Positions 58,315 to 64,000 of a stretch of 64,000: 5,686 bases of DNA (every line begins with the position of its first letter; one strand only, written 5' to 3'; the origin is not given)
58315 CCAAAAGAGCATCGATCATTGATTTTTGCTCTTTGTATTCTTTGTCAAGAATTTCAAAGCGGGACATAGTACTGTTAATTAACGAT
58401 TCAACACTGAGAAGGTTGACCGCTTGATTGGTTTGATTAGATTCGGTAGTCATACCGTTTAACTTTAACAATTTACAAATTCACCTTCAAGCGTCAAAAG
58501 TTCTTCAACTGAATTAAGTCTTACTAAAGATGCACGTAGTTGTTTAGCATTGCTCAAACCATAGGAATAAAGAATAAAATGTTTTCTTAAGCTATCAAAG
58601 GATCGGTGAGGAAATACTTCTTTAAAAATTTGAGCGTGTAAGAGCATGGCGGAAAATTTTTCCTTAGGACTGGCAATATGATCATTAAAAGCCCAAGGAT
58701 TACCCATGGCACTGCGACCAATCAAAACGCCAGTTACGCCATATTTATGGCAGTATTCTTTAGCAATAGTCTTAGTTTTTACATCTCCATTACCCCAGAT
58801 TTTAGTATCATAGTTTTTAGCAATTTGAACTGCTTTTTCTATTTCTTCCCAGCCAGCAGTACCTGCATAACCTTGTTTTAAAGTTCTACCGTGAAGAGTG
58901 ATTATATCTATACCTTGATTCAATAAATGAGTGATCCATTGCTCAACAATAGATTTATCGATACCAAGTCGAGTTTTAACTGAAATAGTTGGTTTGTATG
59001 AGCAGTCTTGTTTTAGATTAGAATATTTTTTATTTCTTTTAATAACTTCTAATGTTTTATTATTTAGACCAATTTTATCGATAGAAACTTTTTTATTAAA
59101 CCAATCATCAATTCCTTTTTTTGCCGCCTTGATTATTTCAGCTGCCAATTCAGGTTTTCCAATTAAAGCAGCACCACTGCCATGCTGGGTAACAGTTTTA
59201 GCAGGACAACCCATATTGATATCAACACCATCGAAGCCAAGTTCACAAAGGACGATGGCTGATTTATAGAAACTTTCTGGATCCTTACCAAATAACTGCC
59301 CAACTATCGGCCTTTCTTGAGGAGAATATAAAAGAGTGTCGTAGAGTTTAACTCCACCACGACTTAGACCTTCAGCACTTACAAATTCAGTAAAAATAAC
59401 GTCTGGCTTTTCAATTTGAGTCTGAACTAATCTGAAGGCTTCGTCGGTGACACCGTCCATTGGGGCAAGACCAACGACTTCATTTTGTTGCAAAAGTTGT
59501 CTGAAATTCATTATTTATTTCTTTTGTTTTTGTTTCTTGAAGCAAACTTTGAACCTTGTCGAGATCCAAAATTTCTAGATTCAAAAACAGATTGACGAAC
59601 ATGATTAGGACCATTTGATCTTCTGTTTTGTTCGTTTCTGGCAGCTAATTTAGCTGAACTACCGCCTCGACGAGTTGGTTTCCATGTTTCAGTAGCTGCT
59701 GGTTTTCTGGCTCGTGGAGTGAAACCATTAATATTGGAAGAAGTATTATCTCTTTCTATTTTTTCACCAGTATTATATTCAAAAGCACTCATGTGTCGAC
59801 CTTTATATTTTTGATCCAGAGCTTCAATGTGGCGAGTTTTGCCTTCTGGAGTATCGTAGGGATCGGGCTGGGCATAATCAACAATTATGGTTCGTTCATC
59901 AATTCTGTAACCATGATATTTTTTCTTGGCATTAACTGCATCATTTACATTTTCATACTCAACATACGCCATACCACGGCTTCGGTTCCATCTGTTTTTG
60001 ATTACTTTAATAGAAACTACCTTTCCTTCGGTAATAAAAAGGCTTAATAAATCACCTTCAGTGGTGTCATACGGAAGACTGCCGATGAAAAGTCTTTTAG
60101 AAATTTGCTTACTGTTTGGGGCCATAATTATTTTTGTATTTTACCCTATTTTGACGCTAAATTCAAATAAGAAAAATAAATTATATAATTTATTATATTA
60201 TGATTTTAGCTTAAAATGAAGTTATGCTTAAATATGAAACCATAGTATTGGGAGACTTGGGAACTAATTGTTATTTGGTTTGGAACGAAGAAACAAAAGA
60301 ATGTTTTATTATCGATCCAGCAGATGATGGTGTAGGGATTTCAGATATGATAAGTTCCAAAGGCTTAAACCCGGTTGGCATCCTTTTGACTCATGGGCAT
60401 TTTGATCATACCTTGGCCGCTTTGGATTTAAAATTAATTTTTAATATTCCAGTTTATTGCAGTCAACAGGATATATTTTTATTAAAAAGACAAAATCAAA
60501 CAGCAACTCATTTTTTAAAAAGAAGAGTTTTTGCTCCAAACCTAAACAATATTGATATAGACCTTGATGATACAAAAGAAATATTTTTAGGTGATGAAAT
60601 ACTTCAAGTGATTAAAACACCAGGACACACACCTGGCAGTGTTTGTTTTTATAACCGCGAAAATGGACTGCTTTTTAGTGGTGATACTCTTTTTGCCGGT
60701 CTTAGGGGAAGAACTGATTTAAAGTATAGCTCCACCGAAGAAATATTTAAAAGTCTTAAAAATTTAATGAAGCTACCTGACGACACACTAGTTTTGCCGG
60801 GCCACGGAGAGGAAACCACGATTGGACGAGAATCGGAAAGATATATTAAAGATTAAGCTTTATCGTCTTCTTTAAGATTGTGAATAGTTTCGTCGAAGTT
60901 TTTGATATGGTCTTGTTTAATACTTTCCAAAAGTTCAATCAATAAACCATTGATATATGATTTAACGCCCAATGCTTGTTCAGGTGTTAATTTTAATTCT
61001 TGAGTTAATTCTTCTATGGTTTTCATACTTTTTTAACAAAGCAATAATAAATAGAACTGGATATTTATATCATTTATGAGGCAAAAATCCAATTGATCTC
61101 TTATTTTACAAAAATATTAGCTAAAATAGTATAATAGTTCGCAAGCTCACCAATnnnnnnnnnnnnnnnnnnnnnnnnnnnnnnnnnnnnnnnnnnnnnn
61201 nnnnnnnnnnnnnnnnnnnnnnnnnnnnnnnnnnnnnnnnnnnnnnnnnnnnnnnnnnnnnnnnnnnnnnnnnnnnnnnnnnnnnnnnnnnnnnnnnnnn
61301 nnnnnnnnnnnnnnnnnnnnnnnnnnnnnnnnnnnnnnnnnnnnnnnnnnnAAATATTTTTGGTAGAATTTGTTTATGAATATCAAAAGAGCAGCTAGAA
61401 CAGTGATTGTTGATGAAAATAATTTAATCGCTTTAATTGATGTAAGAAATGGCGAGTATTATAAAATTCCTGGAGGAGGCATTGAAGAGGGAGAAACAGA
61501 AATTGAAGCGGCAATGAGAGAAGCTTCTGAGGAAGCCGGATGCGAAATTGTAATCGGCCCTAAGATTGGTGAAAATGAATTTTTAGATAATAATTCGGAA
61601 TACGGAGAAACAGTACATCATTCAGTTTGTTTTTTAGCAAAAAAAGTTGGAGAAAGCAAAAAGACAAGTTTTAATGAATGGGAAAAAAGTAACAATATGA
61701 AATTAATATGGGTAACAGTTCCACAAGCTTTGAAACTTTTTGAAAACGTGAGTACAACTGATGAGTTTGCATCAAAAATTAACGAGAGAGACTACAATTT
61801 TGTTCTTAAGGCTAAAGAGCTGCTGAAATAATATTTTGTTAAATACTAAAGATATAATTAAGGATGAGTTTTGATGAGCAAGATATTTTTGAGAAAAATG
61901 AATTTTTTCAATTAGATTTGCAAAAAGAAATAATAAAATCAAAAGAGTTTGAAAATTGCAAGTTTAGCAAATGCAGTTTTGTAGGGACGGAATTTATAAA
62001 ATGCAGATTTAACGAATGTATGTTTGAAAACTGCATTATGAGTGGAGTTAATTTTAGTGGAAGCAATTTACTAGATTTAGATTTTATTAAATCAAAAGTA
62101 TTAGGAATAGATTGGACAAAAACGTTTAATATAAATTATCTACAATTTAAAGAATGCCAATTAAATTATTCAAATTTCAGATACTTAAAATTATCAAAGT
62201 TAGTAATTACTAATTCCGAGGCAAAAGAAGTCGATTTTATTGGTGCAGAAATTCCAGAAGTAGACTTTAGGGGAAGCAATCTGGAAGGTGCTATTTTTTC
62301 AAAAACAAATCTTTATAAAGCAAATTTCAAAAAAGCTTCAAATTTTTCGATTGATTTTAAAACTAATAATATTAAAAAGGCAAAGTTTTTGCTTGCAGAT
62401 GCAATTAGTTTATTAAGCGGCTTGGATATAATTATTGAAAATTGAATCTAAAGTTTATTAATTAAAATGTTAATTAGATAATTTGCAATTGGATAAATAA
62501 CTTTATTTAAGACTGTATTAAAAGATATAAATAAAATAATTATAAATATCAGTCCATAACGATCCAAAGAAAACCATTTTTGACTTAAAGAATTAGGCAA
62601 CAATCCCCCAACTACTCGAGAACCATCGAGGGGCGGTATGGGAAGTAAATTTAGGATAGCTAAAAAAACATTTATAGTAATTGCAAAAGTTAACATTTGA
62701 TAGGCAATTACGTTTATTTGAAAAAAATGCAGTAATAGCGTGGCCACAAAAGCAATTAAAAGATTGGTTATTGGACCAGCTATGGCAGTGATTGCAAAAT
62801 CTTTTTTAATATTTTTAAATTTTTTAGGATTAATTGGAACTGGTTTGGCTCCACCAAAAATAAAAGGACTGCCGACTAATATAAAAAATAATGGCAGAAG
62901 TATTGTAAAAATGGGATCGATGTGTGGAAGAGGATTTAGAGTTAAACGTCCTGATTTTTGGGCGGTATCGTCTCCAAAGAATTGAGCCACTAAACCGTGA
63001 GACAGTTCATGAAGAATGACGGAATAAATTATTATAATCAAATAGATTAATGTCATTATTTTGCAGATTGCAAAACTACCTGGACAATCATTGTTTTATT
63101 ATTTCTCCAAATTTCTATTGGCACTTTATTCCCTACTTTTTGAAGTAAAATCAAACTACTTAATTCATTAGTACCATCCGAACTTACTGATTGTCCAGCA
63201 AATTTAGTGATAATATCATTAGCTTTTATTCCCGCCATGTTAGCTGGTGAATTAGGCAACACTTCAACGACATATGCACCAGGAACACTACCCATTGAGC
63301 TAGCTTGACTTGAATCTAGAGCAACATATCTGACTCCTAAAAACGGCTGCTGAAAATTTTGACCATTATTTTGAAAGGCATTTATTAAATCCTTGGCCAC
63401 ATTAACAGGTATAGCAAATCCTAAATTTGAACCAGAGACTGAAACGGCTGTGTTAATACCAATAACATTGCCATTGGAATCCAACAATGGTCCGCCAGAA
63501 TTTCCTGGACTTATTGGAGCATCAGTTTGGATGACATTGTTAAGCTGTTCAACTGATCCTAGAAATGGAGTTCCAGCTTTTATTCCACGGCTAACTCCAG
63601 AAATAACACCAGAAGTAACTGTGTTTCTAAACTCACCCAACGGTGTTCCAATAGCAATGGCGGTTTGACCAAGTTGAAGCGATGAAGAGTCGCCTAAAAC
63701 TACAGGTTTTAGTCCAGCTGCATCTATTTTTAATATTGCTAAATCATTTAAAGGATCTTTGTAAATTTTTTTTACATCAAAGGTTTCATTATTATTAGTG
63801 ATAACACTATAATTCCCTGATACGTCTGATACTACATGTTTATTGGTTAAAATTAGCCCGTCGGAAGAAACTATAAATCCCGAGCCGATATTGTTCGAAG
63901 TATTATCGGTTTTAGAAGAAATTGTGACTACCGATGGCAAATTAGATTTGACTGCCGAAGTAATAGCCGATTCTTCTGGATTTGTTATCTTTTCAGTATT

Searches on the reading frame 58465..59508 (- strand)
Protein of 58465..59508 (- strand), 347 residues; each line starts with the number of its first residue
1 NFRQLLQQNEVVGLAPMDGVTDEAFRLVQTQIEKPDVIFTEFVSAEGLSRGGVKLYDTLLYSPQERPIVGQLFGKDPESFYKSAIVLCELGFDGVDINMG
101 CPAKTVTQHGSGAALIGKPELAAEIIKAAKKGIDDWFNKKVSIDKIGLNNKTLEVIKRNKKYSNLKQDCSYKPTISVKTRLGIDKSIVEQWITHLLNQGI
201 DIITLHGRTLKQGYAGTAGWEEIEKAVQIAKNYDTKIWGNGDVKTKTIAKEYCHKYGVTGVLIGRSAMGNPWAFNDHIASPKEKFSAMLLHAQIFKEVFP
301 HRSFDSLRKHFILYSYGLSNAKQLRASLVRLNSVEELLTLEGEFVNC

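Call 82: search_protein_families(library=pfam, proteins=[window:58465-59508:-], max_evalue=0.0001)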
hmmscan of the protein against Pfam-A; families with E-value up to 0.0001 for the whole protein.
window:58465-59508:- (347 aa): 1 family
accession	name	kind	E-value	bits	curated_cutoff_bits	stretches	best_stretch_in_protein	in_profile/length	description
PF01207.24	Dus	-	1.2e-53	182.7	20.4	2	14-157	2-145/311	Dihydrouridine synthase (Dus)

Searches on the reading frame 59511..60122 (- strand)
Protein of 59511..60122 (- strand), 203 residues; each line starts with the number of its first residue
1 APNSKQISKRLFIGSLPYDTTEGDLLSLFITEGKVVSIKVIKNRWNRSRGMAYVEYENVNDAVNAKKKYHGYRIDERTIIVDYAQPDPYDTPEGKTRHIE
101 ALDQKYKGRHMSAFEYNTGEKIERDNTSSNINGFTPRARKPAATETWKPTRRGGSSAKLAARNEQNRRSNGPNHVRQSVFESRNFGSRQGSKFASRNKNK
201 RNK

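Call 82: search_protein_families(library=pfam, proteins=[window:59511-60122:-], max_evalue=0.0001)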
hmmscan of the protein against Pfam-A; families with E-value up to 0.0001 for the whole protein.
window:59511-60122:- (203 aa): 1 family
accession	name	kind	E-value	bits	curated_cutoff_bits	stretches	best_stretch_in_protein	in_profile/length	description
PF00076.28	RRM_1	-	1.8e-18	66.6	20.7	1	11-79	1-69/70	RNA recognition motif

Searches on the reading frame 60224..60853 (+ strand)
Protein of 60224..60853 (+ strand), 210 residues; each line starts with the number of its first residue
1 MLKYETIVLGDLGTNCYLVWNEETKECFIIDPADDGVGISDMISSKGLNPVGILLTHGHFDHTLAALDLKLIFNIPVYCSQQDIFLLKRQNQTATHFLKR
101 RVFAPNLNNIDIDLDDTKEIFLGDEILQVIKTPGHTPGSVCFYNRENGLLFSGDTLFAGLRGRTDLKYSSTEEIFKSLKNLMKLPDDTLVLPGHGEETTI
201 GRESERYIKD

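Call 82: search_protein_families(library=pfam, proteins=[window:60224-60853:+], max_evalue=0.0001)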
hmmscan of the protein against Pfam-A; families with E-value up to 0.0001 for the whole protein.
window:60224-60853:+ (210 aa): 3 families
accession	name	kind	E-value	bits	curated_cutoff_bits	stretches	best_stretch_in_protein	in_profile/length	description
PF00753.33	Lactamase_B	-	4.6e-34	118.5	22.7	1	10-194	2-196/196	Metallo-beta-lactamase superfamily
PF19583.5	ODP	-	8.5e-06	26.2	27.2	1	99-176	84-158/194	ODP family beta lactamase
PF12706.13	Lactamase_B_2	-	9.1e-05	22.6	27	0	52-126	33-102/200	Beta-lactamase superfamily domain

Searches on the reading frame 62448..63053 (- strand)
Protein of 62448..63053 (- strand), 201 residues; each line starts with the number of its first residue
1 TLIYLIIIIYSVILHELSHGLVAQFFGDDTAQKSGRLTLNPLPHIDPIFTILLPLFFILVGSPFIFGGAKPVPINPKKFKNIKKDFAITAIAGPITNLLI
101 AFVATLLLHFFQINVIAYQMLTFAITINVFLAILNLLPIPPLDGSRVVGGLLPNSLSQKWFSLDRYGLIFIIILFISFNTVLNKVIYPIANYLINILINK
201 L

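Call 82: search_protein_families(library=pfam, proteins=[window:62448-63053:-], max_evalue=0.0001)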
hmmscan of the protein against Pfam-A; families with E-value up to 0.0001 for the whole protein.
window:62448-63053:- (201 aa): 1 family
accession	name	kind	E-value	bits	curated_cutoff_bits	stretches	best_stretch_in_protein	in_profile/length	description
PF02163.28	Peptidase_M50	-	2e-13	50.6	27.2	1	117-156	159-198/221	Peptidase family M50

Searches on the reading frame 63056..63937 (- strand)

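Call 82: search_protein_families(library=pfam, proteins=[window:63056-63937:-], max_evalue=0.0001)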
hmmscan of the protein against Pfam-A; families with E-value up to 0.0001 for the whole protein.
window:63056-63937:- (293 aa): 6 families
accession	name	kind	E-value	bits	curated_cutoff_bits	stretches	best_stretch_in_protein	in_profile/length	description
PF13365.12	Trypsin_2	-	6.7e-35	121.4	27.6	1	18-161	1-144/144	Trypsin-like peptidase domain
PF00089.32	Trypsin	-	7.2e-22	78.7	20.6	1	11-185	23-220/220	Trypsin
PF13180.12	PDZ_2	-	4.5e-13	49.7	27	1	198-287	1-78/80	PDZ domain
PF17820.7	PDZ_6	-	7.7e-09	35.6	27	1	223-278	2-54/54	PDZ domain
PF00595.29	PDZ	-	1.2e-06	29.2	23.2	1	199-276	11-80/81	PDZ domain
PF10459.15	Peptidase_S46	-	4.6e-05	22.7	22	0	15-39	46-70/698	Peptidase S46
